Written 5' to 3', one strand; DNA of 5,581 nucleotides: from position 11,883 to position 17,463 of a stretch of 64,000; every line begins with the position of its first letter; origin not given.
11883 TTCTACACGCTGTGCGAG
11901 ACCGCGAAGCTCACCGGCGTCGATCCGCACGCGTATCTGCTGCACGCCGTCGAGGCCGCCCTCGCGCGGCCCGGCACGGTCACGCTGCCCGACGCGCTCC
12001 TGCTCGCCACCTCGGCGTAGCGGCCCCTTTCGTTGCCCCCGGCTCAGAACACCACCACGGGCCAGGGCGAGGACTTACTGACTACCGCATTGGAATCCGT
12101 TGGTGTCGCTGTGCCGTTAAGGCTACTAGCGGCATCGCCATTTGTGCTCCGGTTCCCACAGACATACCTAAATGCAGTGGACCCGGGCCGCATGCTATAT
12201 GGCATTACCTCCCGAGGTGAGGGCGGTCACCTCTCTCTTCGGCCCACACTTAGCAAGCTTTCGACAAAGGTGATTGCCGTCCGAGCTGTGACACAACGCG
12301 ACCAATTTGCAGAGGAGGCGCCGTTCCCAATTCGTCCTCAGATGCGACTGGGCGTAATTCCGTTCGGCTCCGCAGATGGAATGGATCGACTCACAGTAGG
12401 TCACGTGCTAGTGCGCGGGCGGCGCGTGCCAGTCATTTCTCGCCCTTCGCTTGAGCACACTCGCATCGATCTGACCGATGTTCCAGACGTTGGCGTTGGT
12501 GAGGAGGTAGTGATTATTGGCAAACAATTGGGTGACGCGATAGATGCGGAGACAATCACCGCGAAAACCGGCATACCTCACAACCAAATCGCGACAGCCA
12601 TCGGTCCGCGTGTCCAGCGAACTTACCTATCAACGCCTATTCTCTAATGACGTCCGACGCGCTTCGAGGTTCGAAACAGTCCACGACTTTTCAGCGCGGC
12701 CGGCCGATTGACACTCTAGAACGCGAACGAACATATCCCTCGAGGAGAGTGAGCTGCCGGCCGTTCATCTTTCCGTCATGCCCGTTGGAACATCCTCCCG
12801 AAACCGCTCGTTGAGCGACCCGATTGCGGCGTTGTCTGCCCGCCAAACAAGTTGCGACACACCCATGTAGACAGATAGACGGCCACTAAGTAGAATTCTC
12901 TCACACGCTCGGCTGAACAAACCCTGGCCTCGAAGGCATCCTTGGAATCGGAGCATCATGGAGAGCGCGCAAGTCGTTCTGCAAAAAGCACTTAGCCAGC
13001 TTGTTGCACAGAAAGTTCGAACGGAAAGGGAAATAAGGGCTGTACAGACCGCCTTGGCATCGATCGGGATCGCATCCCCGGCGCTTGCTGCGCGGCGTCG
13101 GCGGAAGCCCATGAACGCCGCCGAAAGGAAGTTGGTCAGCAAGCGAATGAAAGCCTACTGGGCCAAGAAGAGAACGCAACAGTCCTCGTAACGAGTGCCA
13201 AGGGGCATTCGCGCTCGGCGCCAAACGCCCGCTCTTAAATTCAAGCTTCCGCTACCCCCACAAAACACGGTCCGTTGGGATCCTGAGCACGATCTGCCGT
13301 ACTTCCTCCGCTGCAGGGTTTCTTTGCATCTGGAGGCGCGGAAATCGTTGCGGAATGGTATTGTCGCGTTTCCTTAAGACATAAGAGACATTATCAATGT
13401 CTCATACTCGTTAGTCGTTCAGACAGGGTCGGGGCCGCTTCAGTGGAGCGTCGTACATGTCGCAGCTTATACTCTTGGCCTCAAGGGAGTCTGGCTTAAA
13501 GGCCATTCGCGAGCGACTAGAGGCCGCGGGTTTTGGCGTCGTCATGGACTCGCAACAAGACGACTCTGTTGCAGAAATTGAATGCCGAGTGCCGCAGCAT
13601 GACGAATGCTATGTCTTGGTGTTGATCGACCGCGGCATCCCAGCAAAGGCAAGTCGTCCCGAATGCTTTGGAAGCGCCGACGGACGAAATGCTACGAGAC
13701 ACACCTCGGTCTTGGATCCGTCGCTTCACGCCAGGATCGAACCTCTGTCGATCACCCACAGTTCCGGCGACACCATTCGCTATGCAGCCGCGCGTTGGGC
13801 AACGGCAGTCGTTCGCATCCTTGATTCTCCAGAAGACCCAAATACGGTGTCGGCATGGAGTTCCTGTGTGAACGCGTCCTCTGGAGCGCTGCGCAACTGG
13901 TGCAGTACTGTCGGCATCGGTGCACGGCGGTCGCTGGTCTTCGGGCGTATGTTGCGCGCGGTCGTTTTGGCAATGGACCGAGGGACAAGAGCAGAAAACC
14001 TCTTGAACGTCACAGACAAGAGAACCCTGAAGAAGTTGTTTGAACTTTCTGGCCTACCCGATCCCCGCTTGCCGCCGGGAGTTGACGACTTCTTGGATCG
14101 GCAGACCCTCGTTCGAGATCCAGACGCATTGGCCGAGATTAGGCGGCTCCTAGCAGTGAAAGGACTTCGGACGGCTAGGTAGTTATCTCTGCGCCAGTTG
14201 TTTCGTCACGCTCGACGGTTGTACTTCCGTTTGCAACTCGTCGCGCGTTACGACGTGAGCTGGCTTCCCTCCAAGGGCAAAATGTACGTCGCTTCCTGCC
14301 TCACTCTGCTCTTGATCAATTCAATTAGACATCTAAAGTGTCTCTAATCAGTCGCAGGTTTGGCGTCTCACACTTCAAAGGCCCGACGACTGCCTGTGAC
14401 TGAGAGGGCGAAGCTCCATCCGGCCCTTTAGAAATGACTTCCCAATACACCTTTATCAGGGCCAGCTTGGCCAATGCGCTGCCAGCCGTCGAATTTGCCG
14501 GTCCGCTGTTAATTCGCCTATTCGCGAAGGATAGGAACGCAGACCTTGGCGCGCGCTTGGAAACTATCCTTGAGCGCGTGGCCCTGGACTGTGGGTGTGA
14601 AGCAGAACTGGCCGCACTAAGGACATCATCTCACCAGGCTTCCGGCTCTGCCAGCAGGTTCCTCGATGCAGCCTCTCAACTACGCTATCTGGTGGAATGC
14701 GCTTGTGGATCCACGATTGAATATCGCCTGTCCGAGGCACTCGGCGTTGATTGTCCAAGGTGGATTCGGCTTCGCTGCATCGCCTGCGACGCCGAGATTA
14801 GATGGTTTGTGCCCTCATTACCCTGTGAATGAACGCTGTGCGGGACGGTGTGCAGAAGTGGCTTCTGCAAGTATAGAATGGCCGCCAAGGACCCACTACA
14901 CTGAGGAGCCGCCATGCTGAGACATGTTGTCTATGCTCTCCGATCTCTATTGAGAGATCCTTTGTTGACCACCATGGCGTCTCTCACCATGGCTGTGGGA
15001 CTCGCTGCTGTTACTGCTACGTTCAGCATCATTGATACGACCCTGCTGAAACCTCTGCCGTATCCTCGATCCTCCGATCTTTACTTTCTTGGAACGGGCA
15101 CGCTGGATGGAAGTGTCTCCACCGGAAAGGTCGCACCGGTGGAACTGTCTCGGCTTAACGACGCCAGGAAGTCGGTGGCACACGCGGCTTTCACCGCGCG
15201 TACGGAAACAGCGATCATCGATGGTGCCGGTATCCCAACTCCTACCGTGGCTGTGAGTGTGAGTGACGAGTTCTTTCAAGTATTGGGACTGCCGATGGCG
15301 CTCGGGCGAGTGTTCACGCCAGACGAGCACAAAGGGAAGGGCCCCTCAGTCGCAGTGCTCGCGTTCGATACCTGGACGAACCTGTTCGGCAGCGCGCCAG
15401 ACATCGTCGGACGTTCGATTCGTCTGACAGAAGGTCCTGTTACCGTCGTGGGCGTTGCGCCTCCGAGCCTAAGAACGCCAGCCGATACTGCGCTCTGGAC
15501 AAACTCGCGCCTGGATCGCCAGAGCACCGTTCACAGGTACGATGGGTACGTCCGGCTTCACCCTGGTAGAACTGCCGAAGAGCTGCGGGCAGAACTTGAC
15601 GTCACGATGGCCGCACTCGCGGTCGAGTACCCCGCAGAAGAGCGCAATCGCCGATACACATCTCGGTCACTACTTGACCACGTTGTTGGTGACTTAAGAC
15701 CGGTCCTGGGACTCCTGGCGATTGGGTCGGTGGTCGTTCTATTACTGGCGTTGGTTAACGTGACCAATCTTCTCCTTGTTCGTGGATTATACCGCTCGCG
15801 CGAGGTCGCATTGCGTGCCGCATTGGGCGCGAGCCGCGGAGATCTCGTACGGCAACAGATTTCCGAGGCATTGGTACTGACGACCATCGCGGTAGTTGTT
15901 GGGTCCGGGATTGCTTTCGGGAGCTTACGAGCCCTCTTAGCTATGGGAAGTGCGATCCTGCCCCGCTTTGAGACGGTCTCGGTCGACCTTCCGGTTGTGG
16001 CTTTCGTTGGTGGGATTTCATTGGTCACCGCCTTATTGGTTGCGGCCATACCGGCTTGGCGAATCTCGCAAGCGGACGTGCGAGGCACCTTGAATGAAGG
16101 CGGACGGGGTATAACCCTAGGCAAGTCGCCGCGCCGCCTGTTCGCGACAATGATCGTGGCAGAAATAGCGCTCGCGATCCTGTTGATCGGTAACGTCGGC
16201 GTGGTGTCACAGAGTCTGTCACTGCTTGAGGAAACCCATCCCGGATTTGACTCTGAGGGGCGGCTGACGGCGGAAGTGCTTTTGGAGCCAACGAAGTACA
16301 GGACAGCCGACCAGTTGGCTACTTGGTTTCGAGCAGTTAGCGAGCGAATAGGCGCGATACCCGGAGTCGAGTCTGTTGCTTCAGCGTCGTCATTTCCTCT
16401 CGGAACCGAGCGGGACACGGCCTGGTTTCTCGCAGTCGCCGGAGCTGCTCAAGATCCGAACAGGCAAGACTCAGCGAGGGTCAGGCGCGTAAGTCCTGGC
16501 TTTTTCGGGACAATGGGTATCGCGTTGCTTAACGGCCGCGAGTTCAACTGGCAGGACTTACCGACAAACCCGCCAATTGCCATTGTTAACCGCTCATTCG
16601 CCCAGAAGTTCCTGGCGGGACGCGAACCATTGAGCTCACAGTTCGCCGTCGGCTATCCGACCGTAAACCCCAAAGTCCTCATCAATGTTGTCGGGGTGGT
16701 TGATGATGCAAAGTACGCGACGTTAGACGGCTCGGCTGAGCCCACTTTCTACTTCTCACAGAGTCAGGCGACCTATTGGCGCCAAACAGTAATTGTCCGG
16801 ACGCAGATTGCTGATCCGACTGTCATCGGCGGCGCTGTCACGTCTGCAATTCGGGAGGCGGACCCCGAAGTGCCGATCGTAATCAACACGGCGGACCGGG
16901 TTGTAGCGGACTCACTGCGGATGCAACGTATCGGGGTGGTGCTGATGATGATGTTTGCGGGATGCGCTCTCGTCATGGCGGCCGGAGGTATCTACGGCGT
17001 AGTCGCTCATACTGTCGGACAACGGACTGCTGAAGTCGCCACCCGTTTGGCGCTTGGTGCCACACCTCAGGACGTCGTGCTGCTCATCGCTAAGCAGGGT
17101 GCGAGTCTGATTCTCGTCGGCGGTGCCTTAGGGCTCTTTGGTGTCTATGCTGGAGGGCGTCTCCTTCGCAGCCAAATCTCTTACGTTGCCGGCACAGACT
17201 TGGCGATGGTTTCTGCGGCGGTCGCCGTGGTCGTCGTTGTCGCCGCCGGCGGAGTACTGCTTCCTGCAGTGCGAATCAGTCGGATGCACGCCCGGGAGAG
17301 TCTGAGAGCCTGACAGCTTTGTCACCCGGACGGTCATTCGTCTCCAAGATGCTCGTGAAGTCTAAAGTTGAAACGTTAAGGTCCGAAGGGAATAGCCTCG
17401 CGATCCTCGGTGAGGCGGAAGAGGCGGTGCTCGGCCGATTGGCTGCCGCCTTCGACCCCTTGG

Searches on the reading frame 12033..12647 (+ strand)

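Call 96: search_protein_families(library=pfam, proteins=[window:12033-12647:+], max_evalue=1)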
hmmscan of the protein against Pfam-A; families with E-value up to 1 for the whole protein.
window:12033-12647:+ (204 aa): 3 families
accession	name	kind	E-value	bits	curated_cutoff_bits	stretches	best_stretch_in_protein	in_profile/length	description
PF00842.27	Ala_racemase_C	-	1.2e-22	80.3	25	1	75-198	3-127/127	Alanine racemase, C-terminal domain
PF19135.5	DUF5818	-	0.00079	19.4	27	1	125-177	3-56/57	Protein of unknown function (DUF5818)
PF01168.26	Ala_racemase_N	-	0.061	13.5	24.1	1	16-59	177-219/220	Alanine racemase, N-terminal domain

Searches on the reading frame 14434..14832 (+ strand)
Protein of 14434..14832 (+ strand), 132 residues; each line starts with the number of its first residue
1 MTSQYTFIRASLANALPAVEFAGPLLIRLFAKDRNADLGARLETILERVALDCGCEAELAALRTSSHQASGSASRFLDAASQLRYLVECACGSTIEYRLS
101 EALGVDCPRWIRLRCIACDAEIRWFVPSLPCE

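Call 77: search_protein_families(library=ncbifam, proteins=[window:14434-14832:+], max_evalue=0.00001)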
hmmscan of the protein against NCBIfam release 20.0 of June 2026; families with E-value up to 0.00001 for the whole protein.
window:14434-14832:+ (132 aa): 0 families

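Call 96: search_protein_families(library=pfam, proteins=[window:14434-14832:+], max_evalue=1)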
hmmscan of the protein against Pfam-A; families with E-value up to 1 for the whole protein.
window:14434-14832:+ (132 aa): 2 families
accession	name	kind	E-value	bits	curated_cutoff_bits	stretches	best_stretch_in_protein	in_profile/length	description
PF17177.10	PPR_long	-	0.083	12.7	27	1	17-96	122-198/211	Pentacotripeptide-repeat region of PRORP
PF11640.13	TAN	-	0.13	12.9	27.1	1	56-94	55-95/150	Telomere-length maintenance and DNA damage repair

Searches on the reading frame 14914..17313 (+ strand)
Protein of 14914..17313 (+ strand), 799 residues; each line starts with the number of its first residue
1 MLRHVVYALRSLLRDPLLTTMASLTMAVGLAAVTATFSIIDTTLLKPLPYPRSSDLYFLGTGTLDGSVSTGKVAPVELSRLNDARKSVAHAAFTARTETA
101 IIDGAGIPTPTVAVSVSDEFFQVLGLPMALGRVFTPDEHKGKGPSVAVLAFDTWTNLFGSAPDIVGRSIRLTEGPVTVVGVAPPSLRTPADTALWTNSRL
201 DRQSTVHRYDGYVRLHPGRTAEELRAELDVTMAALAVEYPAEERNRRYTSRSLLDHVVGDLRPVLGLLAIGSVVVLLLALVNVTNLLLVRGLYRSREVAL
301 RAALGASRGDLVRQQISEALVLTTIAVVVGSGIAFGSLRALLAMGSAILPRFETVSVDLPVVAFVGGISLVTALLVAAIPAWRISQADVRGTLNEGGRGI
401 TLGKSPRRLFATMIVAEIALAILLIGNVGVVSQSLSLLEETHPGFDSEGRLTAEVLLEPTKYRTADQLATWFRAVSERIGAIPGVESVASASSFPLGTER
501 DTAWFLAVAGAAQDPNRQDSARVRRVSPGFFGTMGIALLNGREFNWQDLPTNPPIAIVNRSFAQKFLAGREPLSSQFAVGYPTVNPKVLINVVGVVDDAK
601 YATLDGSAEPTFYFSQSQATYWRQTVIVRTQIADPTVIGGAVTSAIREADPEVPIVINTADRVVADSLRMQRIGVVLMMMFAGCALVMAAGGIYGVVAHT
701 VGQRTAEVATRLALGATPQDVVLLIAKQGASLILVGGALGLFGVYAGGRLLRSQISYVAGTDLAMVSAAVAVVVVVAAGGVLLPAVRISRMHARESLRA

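Call 3: search_protein_families(library=pfam, proteins=[window:14914-17313:+], max_evalue=0.001)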
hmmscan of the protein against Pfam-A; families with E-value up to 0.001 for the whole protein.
window:14914-17313:+ (799 aa): 2 families
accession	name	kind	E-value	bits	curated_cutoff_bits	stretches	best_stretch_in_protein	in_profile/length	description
PF12704.14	MacB_PCD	-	1.9e-31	110.4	27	2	19-228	1-204/207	MacB-like periplasmic core domain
PF02687.27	FtsX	-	1.7e-19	70.5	25.5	2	270-387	2-118/120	FtsX-like permease C-terminal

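Call 77: search_protein_families(library=ncbifam, proteins=[window:14914-17313:+], max_evalue=0.00001)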
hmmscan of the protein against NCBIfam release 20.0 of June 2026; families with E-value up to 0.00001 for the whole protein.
window:14914-17313:+ (799 aa): 2 families
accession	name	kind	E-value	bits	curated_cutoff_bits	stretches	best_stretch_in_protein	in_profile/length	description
TIGR03434.1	ADOP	subfamily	1.1e-201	672.1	622.3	1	2-799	2-802/803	ADOP family duplicated permease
NF007826.0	PRK10535.1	equivalog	2.7e-15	55.7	966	1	111-182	367-437/648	macrolide ABC transporter ATP-binding protein/permease MacB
